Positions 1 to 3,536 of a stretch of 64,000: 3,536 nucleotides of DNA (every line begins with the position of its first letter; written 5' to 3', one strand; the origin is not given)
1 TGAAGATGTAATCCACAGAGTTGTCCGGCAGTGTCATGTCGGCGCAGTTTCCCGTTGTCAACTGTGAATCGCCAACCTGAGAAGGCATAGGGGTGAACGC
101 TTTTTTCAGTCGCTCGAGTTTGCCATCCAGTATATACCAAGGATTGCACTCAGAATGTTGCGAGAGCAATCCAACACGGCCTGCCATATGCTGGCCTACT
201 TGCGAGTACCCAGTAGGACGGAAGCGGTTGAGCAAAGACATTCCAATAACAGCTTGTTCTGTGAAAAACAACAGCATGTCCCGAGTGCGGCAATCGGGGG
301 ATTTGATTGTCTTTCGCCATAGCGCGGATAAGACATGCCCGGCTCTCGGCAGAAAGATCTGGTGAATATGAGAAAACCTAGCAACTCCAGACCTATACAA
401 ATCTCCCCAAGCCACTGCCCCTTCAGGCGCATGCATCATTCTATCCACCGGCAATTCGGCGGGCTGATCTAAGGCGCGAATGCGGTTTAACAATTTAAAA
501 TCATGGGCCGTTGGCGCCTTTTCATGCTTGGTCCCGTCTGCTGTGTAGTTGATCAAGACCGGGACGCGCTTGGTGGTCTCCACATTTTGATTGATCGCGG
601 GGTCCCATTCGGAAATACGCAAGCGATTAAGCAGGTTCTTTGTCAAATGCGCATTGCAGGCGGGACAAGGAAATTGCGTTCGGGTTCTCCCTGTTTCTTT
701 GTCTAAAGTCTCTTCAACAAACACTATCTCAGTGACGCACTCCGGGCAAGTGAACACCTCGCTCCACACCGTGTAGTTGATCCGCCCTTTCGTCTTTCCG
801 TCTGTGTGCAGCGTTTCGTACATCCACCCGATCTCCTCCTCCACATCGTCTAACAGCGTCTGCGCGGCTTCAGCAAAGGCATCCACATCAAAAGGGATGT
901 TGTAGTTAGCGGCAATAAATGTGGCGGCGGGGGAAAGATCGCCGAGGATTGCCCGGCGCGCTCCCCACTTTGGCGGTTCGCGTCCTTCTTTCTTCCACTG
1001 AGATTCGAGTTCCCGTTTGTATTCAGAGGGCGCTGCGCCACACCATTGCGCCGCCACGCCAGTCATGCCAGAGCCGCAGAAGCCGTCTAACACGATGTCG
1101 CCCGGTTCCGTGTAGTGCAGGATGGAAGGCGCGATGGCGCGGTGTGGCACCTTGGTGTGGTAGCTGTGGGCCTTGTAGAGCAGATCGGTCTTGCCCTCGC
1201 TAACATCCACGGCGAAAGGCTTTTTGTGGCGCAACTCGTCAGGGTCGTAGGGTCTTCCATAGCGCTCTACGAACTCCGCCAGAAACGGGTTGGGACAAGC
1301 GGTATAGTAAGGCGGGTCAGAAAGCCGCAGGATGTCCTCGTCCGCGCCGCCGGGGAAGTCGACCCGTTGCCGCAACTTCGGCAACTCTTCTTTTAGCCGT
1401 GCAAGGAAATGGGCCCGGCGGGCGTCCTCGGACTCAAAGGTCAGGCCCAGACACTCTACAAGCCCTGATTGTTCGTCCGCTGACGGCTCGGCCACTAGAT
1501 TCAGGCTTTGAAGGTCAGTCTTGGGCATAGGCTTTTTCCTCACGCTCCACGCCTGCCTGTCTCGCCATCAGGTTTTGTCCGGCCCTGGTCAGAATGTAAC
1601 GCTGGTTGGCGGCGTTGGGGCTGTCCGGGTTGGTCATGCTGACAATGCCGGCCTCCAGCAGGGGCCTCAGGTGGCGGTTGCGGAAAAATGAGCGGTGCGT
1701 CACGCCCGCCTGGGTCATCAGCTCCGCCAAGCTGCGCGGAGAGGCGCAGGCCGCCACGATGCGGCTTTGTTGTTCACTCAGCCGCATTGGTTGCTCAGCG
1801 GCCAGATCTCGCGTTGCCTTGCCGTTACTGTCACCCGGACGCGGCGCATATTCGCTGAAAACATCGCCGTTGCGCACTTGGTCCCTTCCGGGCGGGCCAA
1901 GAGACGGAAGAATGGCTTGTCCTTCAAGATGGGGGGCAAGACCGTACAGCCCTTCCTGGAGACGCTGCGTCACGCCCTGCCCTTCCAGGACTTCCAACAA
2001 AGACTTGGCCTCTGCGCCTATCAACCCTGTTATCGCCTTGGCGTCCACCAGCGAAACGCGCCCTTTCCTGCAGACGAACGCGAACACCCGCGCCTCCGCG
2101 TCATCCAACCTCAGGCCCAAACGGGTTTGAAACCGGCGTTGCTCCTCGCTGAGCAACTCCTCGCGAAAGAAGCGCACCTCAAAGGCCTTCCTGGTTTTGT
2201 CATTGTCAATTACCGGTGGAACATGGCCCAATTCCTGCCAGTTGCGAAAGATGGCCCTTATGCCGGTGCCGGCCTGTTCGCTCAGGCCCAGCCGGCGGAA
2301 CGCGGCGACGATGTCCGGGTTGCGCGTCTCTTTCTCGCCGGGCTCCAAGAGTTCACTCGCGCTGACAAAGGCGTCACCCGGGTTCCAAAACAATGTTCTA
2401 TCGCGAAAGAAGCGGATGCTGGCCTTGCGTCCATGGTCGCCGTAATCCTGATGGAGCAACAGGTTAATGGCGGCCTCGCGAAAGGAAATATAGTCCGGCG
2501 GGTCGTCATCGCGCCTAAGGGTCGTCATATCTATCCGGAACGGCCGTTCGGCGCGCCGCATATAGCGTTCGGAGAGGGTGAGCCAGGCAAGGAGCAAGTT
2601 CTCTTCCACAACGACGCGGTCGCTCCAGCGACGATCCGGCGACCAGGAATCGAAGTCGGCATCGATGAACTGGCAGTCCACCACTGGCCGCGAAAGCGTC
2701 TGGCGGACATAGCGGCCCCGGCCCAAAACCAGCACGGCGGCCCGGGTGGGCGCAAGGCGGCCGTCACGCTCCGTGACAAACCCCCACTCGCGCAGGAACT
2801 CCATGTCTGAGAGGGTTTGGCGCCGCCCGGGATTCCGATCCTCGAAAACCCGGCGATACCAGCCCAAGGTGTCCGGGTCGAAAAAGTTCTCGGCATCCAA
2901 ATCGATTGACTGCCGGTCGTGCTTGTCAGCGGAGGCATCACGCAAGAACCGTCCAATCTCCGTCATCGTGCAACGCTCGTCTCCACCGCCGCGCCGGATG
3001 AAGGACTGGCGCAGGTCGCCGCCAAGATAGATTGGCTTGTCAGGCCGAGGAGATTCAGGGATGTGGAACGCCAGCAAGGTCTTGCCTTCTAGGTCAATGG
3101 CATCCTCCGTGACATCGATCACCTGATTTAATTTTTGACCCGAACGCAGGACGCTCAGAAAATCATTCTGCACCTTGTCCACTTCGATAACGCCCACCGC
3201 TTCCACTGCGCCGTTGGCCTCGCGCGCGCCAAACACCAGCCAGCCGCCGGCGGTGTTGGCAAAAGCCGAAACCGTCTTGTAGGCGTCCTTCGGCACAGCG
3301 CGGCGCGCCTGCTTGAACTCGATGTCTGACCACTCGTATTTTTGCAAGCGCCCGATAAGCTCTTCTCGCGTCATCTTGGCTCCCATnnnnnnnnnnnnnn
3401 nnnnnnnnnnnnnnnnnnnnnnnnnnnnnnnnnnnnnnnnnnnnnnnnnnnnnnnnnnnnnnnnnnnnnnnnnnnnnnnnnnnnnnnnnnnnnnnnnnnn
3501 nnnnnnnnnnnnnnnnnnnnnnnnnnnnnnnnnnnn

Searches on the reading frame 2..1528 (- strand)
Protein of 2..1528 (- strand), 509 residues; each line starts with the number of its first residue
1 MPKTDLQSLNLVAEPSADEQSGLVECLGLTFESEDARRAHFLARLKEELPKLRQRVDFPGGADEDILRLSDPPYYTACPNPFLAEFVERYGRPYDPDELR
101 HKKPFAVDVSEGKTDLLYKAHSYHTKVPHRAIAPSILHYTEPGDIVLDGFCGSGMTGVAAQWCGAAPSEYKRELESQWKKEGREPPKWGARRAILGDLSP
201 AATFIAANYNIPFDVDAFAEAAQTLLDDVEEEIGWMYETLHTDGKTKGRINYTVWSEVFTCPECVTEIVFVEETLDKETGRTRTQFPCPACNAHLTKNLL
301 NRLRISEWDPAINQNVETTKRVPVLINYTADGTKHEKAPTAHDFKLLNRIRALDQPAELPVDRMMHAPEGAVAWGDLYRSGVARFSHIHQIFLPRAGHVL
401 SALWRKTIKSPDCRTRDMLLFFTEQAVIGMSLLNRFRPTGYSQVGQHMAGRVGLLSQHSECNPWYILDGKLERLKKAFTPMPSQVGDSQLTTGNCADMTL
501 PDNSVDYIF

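Call 91: search_protein_families(library=padloc, proteins=[window:2-1528:-], max_evalue=0.001)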
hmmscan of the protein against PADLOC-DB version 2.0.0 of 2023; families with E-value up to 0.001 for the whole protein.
window:2-1528:- (509 aa): 14 families
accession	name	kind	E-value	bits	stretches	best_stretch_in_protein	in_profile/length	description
PDLC02541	PglX|PglXI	-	6.8e-175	581.7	1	11-509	6-498/919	PglXI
PDLC03346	MTase_II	-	8.9e-133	442.2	3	53-241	104-305/1068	Type II methyltransferase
PDLC03312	MTase_II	-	7.8e-46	154.4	2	190-509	238-531/1344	Type II methyltransferase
PDLC03371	MTase_II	-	1.8e-07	29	1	123-161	191-229/260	Type II methyltransferase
PDLC03228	MTase_II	-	1.3e-06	26.4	1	123-164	144-185/227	Type II methyltransferase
PDLC03367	MTase_II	-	1.4e-06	25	0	192-302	65-163/633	Type II methyltransferase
PDLC03738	oMTase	-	1.5e-05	21.9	1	124-163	205-244/376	orphan methyltransferase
PDLC03216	MTase_II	-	9e-05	19.6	1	119-162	192-233/364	Type II methyltransferase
PDLC03636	MTase_III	-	0.00018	18.4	1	119-161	340-382/575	Type III methyltransferase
PDLC03387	MTase_II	-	0.00023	18.4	1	122-161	213-252/289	Type II methyltransferase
PDLC03300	MTase_II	-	0.00034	17.8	1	122-162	214-254/302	Type II methyltransferase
PDLC03239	MTase_II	-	0.00046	17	1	106-162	51-112/442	Type II methyltransferase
PDLC03339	MTase_II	-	0.00068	16.5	0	123-161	210-248/399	Type II methyltransferase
PDLC03644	MTase_III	-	0.00075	16.4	0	116-161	319-364/542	Type III methyltransferase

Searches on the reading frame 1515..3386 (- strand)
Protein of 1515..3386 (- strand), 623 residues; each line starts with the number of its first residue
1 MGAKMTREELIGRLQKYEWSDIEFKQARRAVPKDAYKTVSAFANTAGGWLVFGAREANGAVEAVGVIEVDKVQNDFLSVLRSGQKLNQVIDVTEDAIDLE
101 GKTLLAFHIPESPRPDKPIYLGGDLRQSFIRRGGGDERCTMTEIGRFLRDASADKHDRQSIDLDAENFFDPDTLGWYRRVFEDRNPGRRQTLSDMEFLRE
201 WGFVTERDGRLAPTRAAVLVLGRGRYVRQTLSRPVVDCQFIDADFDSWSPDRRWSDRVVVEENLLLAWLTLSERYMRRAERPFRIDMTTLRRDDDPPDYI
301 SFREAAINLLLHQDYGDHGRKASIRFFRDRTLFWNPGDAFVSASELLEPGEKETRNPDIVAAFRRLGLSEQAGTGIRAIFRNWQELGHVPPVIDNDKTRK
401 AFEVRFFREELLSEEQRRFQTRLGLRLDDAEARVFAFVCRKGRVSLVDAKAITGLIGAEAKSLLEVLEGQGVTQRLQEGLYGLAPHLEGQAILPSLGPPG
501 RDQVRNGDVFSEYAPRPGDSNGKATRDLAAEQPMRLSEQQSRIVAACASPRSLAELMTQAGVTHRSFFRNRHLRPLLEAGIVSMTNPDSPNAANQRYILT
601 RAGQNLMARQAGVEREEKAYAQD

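Call 86: search_protein_families(library=pfam, proteins=[window:1515-3386:-], max_evalue=0.00001)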
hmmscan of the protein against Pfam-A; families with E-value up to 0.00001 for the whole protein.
window:1515-3386:- (623 aa): 3 families
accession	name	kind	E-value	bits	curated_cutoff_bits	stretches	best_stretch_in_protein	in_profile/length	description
PF04326.19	SLFN_AlbA_2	-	1.1e-15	58.6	25.3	1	18-139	1-117/118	Schlafen, AlbA_2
PF21247.3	Fic-like_C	-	1.2e-13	51.2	27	1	541-600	4-64/64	Filamentation induced by cAMP protein Fic-like, C-terminal domain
PF13749.12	HATPase_c_4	-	5.7e-13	49.1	26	1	319-404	1-87/89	Putative ATP-dependent DNA helicase recG C-terminal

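Call 87: search_protein_families(library=padloc, proteins=[window:1515-3386:-], max_evalue=0.00001)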
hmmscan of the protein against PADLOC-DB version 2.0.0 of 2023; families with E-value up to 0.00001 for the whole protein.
window:1515-3386:- (623 aa): 0 families
